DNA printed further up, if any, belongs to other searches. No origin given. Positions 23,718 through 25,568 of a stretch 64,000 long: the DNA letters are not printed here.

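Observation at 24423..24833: Mini-intein inserted in the catalytic GGQ loop of release factor aRF1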

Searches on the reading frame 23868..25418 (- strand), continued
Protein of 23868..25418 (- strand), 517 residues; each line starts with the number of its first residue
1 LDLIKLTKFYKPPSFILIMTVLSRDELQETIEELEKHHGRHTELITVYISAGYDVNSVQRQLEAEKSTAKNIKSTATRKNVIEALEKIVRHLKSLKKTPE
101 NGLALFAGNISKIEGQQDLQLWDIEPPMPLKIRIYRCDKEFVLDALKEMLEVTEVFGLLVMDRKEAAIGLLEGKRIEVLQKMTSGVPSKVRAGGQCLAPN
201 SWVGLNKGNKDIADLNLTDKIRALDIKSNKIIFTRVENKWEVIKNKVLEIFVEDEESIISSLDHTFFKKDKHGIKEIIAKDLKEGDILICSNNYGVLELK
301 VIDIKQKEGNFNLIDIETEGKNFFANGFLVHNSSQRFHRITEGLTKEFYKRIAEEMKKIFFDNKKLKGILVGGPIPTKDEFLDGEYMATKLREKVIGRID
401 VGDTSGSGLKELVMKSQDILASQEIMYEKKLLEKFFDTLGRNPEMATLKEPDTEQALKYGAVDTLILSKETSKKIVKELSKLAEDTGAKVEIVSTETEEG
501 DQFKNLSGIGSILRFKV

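Call 46: fold_search(model_id=the predicted structure, library=pdb)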
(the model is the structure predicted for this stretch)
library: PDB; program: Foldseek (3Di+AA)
matches with E <= 10: 1333; with E <= 0.001: 125
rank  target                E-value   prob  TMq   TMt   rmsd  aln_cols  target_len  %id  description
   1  4af1                  4.4e-27  1.00  0.55  0.65   6.6       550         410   23  Archeal Release Factor aRF1 (released 2013-03-20)
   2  9i2d_CR               5.6e-25  1.00  0.57  0.68   5.7       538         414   20  NMT1-NAC bound human RNC with 10 amino acid ARF1-linker (released 2026-02-04)
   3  3agk                  3.7e-24  1.00  0.34  0.46  10.6       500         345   24  Crystal structure of archaeal translation termination factor, aRF1 (released 2010-11-03)
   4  3vmf_B                1.2e-23  1.00  0.26  0.35  15.3       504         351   23  Archaeal protein (released 2012-07-25)
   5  6zme_CH               3.3e-23  1.00  0.43  0.51  14.3       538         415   20  SARS-CoV-2 Nsp1 bound to the human CCDC124-80S-eERF1 ribosome complex (released 2020-08-12)
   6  6xa1_j                3.5e-23  1.00  0.58  0.75   4.9       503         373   21  Structure of a drug-like compound stalled human translation termination complex (released 2020-10-07)
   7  5lzv_ii               1.4e-22  1.00  0.57  0.67   7.2       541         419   20  Structure of the mammalian ribosomal termination complex with accommodated eRF1(AAQ) and ABCE1. (released 2016-11-30)
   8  5lzu_ii               1.6e-22  1.00  0.57  0.67   6.3       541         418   20  Structure of the mammalian ribosomal termination complex with accommodated eRF1 (released 2016-11-30)
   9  5lzt_ii               1.7e-22  1.00  0.36  0.41  12.8       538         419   20  Structure of the mammalian ribosomal termination complex with eRF1 and eRF3. (released 2016-11-30)
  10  3jag_ii               2.3e-22  1.00  0.57  0.67   7.2       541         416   20  Structure of a mammalian ribosomal termination complex with ABCE1, eRF1(AAQ), and the UAA stop codon (released 2015-08-12)
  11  8ip8_bl               2.8e-22  1.00  0.58  0.65   5.0       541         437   20  Wheat 80S ribosome stalled on AUG-Stop boron dependently (released 2024-02-21)
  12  5dmq_B                6.6e-21  1.00  0.36  0.43  11.1       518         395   21  Crystal structure of mouse eRF1 in complex with Reverse Transcriptase (RT) of Moloney Murine Leukemia Virus (released 2016-07-06)
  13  3e1y_A                2.6e-20  1.00  0.42  0.52   9.2       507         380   21  Crystal structure of human eRF1/eRF3 complex (released 2009-05-19)
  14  4d5n_A                2.8e-20  1.00  0.54  0.61   5.7       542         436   20  Cryo-EM structures of ribosomal 80S complexes with termination factors and cricket paralysis virus IRES reveal the IRE (released 2015-02-04)
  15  6p5n_Aq               4.1e-19  1.00  0.55  0.65   6.6       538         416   20  Structure of a mammalian 80S ribosome in complex with a single translocated Israeli Acute Paralysis Virus IRES and eR (released 2019-09-25)
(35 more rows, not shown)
